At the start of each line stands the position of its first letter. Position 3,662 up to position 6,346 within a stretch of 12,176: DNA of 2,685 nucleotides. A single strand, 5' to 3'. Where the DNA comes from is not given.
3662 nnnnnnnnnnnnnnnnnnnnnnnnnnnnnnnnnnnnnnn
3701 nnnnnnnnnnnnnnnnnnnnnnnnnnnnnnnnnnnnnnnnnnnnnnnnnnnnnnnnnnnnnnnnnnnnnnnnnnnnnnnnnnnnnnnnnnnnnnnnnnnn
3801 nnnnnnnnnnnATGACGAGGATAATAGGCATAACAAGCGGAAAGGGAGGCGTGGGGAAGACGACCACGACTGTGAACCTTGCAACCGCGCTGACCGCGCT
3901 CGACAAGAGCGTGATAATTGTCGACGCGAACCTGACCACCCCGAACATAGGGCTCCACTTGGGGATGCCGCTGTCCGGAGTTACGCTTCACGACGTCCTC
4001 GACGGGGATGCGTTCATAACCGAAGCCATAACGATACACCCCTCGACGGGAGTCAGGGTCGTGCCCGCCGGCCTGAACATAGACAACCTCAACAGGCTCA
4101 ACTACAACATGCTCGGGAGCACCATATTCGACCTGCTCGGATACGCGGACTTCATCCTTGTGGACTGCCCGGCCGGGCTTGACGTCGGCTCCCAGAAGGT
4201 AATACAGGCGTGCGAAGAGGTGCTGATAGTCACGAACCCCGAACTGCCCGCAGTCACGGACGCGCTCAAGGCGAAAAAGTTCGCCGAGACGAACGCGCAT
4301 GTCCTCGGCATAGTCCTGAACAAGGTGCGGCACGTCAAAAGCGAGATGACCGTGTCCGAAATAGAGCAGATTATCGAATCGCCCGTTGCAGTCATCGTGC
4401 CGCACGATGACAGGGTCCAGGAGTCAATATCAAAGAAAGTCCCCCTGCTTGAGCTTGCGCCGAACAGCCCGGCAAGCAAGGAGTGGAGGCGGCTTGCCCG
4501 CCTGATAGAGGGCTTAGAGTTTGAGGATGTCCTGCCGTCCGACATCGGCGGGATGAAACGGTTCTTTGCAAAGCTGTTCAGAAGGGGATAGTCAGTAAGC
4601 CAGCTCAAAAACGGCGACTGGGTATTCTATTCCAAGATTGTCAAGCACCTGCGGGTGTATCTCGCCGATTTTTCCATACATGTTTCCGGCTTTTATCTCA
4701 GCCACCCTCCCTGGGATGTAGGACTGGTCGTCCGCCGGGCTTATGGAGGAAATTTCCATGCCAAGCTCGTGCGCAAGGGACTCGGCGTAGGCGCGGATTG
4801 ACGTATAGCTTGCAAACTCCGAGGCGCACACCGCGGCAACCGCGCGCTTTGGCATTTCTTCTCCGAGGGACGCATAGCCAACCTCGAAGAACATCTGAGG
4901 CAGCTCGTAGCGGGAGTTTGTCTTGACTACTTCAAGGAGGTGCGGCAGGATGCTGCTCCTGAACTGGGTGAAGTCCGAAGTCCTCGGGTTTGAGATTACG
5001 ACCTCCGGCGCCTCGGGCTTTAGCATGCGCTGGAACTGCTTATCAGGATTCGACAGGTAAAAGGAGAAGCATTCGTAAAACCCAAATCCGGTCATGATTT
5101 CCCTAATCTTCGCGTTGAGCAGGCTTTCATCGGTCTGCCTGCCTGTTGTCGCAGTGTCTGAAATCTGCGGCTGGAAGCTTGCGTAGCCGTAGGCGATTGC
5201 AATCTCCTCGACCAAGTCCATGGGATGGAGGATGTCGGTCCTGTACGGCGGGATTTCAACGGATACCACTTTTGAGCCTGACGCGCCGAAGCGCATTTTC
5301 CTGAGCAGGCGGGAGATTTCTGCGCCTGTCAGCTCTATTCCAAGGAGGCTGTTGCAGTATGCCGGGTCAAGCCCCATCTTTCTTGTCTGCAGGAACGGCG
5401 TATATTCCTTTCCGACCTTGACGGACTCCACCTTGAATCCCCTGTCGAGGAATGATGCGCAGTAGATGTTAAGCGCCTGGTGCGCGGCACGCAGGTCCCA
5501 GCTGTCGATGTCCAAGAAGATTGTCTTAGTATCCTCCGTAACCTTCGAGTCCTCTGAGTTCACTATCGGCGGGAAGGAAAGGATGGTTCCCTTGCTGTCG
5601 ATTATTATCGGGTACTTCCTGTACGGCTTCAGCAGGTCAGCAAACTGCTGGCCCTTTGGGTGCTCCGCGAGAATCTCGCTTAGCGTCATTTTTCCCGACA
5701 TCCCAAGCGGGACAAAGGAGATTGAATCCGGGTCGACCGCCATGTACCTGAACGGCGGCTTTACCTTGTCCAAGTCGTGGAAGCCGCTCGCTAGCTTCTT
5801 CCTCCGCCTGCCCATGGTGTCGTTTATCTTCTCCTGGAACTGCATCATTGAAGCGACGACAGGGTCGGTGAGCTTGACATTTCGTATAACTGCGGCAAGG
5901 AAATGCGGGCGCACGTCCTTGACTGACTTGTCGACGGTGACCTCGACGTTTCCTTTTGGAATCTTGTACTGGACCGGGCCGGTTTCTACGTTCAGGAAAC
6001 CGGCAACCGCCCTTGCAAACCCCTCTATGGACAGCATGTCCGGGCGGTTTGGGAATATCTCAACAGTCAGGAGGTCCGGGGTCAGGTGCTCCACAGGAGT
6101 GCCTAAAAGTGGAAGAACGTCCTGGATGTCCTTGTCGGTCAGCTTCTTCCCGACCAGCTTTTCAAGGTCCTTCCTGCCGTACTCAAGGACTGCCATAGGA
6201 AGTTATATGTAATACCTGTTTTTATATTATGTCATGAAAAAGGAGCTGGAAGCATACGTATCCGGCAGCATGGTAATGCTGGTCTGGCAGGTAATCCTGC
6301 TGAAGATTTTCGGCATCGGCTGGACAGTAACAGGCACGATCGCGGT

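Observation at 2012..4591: Tightly coupled operon: SPFH/stomatin protein, DUF95/SpoIIM-like polytopic membrane protein and MinD-like ATPase with membrane-targeting helix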

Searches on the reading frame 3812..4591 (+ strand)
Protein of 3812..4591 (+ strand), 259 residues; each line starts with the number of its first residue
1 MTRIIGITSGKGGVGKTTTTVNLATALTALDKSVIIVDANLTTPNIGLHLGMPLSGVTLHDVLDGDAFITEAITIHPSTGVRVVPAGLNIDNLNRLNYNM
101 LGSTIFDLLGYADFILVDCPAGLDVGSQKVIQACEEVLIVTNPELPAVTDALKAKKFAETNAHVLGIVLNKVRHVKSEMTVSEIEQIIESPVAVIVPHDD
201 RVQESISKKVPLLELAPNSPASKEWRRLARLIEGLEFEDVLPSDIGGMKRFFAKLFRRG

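Call 6: search_protein_families(library=pfam, proteins=[window:3812-4591:+], max_evalue=0.01)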
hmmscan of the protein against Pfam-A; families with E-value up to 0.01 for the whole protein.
window:3812-4591:+ (259 aa): 9 families
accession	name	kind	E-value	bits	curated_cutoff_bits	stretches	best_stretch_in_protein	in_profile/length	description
PF10609.15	ParA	-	1.8e-19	70.6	27.1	1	2-230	3-243/246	NUBPL iron-transfer P-loop NTPase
PF01656.29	CbiA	-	3.6e-17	62.9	25.4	1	5-211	1-124/125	CobQ/CobB/MinD/ParA nucleotide binding domain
PF13614.12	AAA_31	-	5.4e-16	59.5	27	1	2-147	1-153/177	AAA domain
PF06564.18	CBP_BcsQ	-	1.5e-14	54.5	21.3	1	4-230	3-231/234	Cellulose biosynthesis protein BcsQ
PF00142.24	Fer4_NifH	-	2.7e-11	43.9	25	1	9-245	6-256/271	4Fe-4S iron sulfur cluster binding proteins, NifH/frxC family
PF13500.12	AAA_26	-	0.00016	22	27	1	136-203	130-195/198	AAA domain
PF02374.21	ArsA_ATPase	-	0.00016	21.4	24.3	1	7-37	5-35/305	Anion-transporting ATPase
PF09140.17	MipZ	-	0.00018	21.3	20.7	1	4-128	2-116/262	ATPase MipZ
PF01268.25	FTHFS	-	0.0022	16.8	27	1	4-48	59-100/556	Formate--tetrahydrofolate ligase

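Call 7: search_protein_families(library=ncbifam, proteins=[window:3812-4591:+], max_evalue=0.01)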
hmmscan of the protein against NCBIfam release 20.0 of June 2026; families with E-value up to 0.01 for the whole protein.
window:3812-4591:+ (259 aa): 31 families (the best 25 are shown)
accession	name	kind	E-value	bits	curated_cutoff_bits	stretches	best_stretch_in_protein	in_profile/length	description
TIGR01969.1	minD_arch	subfamily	1e-68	231.2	201.75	1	3-248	1-246/251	cell division ATPase MinD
TIGR01968.1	minD_bact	equivalog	6.6e-37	127.3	212.9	1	3-237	2-241/261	septum site-determining protein MinD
TIGR03371.1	cellulose_yhjQ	equivalog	2.2e-20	73.2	157.85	1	4-232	3-241/246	cellulose biosynthesis protein BcsQ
NF008079.0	PRK10818.1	equivalog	1.6e-17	63.8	508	1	1-153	1-155/270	septum site-determining protein MinD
TIGR01007.1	eps_fam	subfamily_domain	2.8e-15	56.4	108.05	1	3-178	18-196/204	polysaccharide biosynthesis tyrosine autokinase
NF041136.1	MrpORP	equivalog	1e-14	54.6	450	2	3-52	6-55/365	iron-sulfur cluster carrier protein MrpORP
NF033200.1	F430_CfbC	exception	2.2e-13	50.2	402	1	9-233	6-239/260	Ni-sirohydrochlorin a,c-diamide reductive cyclase ATP-dependent reductase subunit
TIGR01287.1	nifH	equivalog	5.2e-13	48.9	394.35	1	10-236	7-248/275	nitrogenase iron protein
NF041546.1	ParA_partition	equivalog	1.2e-12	47.9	180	2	4-39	1-36/203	ParA family partition ATPase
TIGR03018.1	pepcterm_TyrKin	hypoth_equivalog_domain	1.3e-12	47.6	230.65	1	4-170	37-207/207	XrtA-associated tyrosine autokinase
NF008669.0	PRK11670.1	equivalog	1.4e-12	47.2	348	1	3-181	108-288/369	iron-sulfur cluster carrier protein ApbC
NF047398.1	AAA_KGGVGR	domain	1.6e-11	44.9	90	1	3-144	3-175/190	KGGVGR-motif variant AAA ATPase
TIGR03815.1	CpaE_hom_Actino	equivalog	8.5e-11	41.6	154.45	1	3-207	112-316/340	septum site-determining protein Ssd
NF009702.0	PRK13231.1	equivalog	1.4e-10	40.8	427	1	119-254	127-261/264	nitrogenase reductase-like protein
NF009701.0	PRK13230.1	subfamily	4e-10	39.2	350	2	9-39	7-37/291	nitrogenase reductase-like protein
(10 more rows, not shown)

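Call 8: search_solved_structures(query=window:3812-4591:+, max_evalue=0.00001)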
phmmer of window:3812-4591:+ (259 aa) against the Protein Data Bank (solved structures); distinct sequences matched with E-value up to 0.00001: 52.
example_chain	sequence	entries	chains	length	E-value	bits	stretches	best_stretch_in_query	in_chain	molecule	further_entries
1hyq_A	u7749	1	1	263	4e-48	167.1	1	1-250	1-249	CELL DIVISION INHIBITOR (MIND-1)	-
1ion_A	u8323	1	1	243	3e-42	147.8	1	1-234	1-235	PROBABLE CELL DIVISION INHIBITOR MIND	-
1g3q_A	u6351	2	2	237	1.2e-41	145.9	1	1-235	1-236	CELL DIVISION INHIBITOR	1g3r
4v03_A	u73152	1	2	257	1.6e-24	89.8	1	1-230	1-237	SITE-DETERMINING PROTEIN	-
4v02_A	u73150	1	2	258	4.2e-24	88.4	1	1-230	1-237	SITE-DETERMINING PROTEIN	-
5j1j_A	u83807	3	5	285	1.5e-23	86.6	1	3-251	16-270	Site-determining protein | Transcriptional antiactivator FleN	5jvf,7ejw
8p53_A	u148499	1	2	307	3.1e-23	85.6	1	3-251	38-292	Antiactivator FleN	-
8pb9_A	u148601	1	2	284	4e-23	85.2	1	3-251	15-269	Antiactivator FleN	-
3q9l_A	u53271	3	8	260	1.6e-18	70.1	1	1-223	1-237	Septum site-determining protein minD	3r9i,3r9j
6riq_C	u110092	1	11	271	8e-18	67.9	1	1-223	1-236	Site-determining protein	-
3ea0_A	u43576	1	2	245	1.6e-16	63.6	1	3-224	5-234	ATPase, ParA family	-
4rz2_A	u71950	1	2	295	1.1e-13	54.3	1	3-231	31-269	Site-determining protein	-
4rz3_A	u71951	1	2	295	2.9e-13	52.9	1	3-231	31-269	Site-determining protein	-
8ray_B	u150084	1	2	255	1.7e-12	50.4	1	3-148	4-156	ParA family protein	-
1wcv_1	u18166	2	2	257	2.3e-10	43.4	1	3-231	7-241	SEGREGATION PROTEIN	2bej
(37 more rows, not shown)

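Call 17: find_homologous_proteins(query=window:3812-4591:+, max_evalue=1e-10)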
Query window:3812-4591:+ (259 aa): 3203 proteins with E <= 1e-10 among 8000 candidates; the best 120 are listed.
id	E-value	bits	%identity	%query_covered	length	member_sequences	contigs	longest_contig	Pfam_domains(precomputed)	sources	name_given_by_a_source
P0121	1.7e-163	560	100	100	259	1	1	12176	PF00142.25,PF10609.16,PF01656.30,PF13614.13,PF06564.19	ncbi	ncbi:MAG: cell division ATPase MinD [archaeon]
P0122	1.2e-116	406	68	99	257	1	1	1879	PF00142.25,PF10609.16,PF01656.30,PF13614.13,PF09140.18,PF06564.19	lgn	-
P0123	1.0e-111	390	68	100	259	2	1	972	PF00142.25,PF10609.16,PF01656.30,PF13614.13,PF09140.18,PF06564.19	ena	-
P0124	1.1e-111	390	66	99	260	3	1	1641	PF00142.25,PF10609.16,PF01656.30,PF13614.13,PF09140.18,PF06564.19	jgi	-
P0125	3.5e-111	388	68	100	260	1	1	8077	PF00142.25,PF10609.16,PF01656.30,PF13614.13,PF09140.18,PF06564.19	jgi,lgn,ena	-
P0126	2.3e-109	382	69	100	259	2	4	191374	PF00142.25,PF10609.16,PF01656.30,PF13614.13,PF09140.18,PF06564.19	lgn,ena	-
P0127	6.1e-104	365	64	100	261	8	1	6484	PF00142.25,PF10609.16,PF01656.30,PF13614.13,PF09140.18,PF06564.19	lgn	-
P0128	4.6e-99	349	64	94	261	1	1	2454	PF00142.25,PF10609.16,PF01656.30,PF13614.13,PF13500.13,PF09140.18,PF06564.19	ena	-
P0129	6.0e-99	348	62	99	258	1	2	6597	PF00142.25,PF10609.16,PF01656.30,PF13614.13,PF09140.18,PF06564.19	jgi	-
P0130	2.3e-97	343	63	100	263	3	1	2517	PF00142.25,PF10609.16,PF01656.30,PF13614.13,PF09140.18,PF06564.19,PF02374.22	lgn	-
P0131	2.9e-97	343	61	100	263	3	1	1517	PF00142.25,PF10609.16,PF01656.30,PF13614.13,PF09140.18,PF06564.19,PF02374.22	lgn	-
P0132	1.2e-95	338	61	100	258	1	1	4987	PF00142.25,PF10609.16,PF01656.30,PF13614.13,PF09140.18,PF06564.19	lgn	-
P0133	7.7e-71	256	52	99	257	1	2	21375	PF00142.25,PF10609.16,PF01656.30,PF13614.13,PF13500.13,PF06564.19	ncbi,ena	-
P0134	1.2e-70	256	52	99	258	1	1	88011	PF00142.25,PF10609.16,PF01656.30,PF13614.13,PF13500.13,PF09140.18,PF06564.19,PF02374.22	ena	-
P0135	3.2e-70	254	49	99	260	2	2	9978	PF00142.25,PF10609.16,PF01656.30,PF13614.13,PF13500.13,PF06564.19,PF02374.22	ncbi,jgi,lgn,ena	-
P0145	2.2e-66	242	50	99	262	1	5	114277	PF00142.25,PF10609.16,PF01656.30,PF13614.13,PF13500.13,PF06564.19,PF02374.22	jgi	-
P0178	4.5e-63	231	46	99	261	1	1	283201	PF00142.25,PF10609.16,PF01656.30,PF13614.13,PF13500.13,PF06564.19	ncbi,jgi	-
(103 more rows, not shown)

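Call 34: find_encoding_contigs(protein=P0134, flank=5000, max_places=1)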
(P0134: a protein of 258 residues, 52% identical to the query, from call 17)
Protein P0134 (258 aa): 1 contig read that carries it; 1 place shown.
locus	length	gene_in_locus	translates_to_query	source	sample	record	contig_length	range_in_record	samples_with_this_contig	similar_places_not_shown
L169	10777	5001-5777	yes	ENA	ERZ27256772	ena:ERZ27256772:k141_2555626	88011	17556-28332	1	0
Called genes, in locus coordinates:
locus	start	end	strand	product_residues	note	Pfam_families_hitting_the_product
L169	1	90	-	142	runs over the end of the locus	-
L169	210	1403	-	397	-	PF20703:nSTAND1 (weak), PF13191:AAA_16, PF13401:AAA_22 (weak)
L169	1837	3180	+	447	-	PF04107:GCS2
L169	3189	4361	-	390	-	PF04389:Peptidase_M28 (faint), PF01546:Peptidase_M20, PF07687:M20_dimer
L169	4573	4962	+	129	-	-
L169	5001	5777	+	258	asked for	PF00142:Fer4_NifH (faint), PF01656:CbiA, PF02374:ArsA_ATPase (weak), PF06564:CBP_BcsQ, PF09140:MipZ (faint), PF10609:ParA, PF13614:AAA_31, PF13500:AAA_26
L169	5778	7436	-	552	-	PF03484:B5, PF17759:tRNA_synthFbeta, PF01409:tRNA-synt_2d (faint)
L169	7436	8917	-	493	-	PF01409:tRNA-synt_2d, PF00152:tRNA-synt_2 (faint)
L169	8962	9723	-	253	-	-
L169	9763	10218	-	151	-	-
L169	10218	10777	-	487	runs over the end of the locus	PF00587:tRNA-synt_2b (weak), PF03129:HGTP_anticodon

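Call 35: find_encoding_contigs(protein=P0145, flank=5000, max_places=1)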
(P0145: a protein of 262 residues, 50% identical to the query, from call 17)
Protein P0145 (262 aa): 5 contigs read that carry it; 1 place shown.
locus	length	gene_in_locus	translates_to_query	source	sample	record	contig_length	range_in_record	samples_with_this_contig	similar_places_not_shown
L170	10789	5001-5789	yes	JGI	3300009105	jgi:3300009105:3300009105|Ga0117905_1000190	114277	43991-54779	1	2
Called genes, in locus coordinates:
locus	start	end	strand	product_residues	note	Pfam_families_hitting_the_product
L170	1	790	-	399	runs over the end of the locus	PF00989:PAS, PF13188:PAS_8 (weak), PF13426:PAS_9, PF00989:PAS (weak), PF13426:PAS_9, PF00989:PAS, PF08448:PAS_4, PF13426:PAS_9, +3 more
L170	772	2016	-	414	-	PF24883:NPHP3_N (faint), PF13173:AAA_14, PF13635:DUF4143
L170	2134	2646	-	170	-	PF10702:DUF2507, PF02830:V4R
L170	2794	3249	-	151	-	PF00072:Response_reg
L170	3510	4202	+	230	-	PF06745:ATPase, PF23442:DUF7125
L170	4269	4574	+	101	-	-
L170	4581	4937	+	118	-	-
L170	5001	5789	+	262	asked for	PF00142:Fer4_NifH (faint), PF01656:CbiA, PF02374:ArsA_ATPase (faint), PF06564:CBP_BcsQ (faint), PF10609:ParA, PF13614:AAA_31, PF13500:AAA_26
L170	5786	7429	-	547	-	PF03483:B3_4 (faint), PF03484:B5, PF17759:tRNA_synthFbeta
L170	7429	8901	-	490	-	PF01409:tRNA-synt_2d, PF00152:tRNA-synt_2 (faint)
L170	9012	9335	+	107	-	-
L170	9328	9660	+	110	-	-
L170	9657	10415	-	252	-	-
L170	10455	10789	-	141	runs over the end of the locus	-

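Call 36: find_encoding_contigs(protein=P0178, flank=5000, max_places=1)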
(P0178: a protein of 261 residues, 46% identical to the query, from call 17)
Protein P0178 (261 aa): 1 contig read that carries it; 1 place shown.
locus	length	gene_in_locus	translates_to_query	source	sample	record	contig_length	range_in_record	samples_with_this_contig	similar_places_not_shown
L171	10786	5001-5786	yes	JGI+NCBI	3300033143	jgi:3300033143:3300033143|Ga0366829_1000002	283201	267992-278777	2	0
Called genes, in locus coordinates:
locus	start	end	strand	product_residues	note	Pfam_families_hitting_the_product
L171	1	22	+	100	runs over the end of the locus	-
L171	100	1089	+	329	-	PF14520:HHH_5, PF00154:RecA_N, PF08423:Rad51, PF06745:ATPase (weak)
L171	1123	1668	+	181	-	PF02834:LigT_PEase, PF13563:2_5_RNA_ligase2, PF02834:LigT_PEase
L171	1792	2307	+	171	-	PF00318:Ribosomal_S2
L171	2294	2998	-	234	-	PF00154:RecA_N, PF06745:ATPase (weak), PF08423:Rad51, PF13481:AAA_25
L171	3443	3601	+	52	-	PF03911:Sec61_beta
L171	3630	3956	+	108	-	PF01849:NAC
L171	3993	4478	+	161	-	-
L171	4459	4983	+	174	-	-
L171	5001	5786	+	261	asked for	PF00142:Fer4_NifH (faint), PF01656:CbiA, PF06564:CBP_BcsQ, PF10609:ParA, PF13500:AAA_26, PF13614:AAA_31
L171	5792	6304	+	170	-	-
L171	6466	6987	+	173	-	PF00416:Ribosomal_S13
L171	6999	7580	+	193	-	PF01479:S4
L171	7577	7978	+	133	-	PF00411:Ribosomal_S11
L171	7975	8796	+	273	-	PF01193:RNA_pol_L, PF01000:RNA_pol_A_bac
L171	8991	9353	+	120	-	PF17135:Ribosomal_L18, PF00828:Ribosomal_L27A (weak)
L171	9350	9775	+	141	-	PF00572:Ribosomal_L13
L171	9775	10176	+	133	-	PF00380:Ribosomal_S9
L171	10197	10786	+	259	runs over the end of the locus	PF24963:DUF7768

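Call 60: search_protein_families(library=pfam, proteins=[L169:4573-4962:+, L170:4581-4937:+, L170:4269-4574:+, L171:4459-4983:+, L171:5792-6304:+], max_evalue=0.1)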
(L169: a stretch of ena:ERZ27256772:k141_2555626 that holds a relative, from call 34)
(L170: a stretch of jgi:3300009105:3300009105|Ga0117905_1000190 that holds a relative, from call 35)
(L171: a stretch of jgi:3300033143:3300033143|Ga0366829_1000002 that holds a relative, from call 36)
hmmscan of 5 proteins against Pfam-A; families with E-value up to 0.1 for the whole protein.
L169:4573-4962:+ (129 aa): 0 families

L170:4581-4937:+ (118 aa): 1 family
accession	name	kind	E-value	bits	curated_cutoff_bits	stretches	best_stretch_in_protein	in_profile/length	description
PF24033.1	DUF7342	-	0.0025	18.3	31.6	1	40-96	22-77/150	Family of unknown function (DUF7342)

L170:4269-4574:+ (101 aa): 1 family
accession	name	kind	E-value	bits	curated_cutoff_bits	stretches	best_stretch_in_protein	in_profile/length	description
PF06819.16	Arc_PepC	-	0.024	15.3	23.4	1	40-95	18-76/110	Archaeal Peptidase A24 C-terminal Domain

L171:4459-4983:+ (174 aa): 0 families

L171:5792-6304:+ (170 aa): 1 family
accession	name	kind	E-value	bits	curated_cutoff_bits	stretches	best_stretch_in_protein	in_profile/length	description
PF18949.5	DUF5693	-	0.0027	16.7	29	1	49-123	315-387/609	Family of unknown function (DUF5693)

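Call 66: search_protein_families(library=padloc, proteins=[window:3812-4591:+], max_evalue=0.001)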
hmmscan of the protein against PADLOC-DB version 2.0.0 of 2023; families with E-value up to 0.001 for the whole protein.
window:3812-4591:+ (259 aa): 2 families
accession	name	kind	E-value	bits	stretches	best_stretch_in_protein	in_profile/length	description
PDLC04559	PDC-M28B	-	5.2e-07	27.1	1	8-50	134-176/438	-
PDLC04560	PDC-M28B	-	0.0001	19.8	1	4-50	16-62/327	-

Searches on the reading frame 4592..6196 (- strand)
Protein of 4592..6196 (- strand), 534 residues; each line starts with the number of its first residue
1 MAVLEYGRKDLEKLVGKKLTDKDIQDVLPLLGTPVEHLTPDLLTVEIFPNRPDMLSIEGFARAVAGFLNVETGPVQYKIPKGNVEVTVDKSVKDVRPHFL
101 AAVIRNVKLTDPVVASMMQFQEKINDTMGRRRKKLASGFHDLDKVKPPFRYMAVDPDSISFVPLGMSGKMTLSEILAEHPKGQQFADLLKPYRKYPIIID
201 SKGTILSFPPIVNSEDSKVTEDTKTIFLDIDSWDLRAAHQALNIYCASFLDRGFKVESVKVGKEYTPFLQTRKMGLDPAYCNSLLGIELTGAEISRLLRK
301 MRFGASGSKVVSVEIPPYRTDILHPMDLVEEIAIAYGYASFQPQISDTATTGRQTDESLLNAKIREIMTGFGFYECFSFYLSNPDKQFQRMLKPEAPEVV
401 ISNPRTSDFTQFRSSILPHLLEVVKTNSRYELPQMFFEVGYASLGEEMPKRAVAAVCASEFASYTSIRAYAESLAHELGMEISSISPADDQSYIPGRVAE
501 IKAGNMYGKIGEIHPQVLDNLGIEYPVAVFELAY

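Call 6: search_protein_families(library=pfam, proteins=[window:4592-6196:-], max_evalue=0.01)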
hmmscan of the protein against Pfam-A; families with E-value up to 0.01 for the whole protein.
window:4592-6196:- (534 aa): 4 families
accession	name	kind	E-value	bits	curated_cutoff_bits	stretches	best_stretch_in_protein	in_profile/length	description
PF17759.6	tRNA_synthFbeta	-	4.4e-33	115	22.4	1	348-532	9-212/214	Phenylalanyl tRNA synthetase beta chain CLM domain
PF03484.21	B5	-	2e-26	92.4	28.6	1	276-338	3-67/67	tRNA synthetase B5 domain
PF03483.22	B3_4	-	9.2e-09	35.6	29.3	1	137-240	53-139/174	B3/4 domain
PF18262.7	PhetRS_B1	-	0.00012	22.6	26.8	0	39-68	52-81/83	Phe-tRNA synthetase beta subunit B1 domain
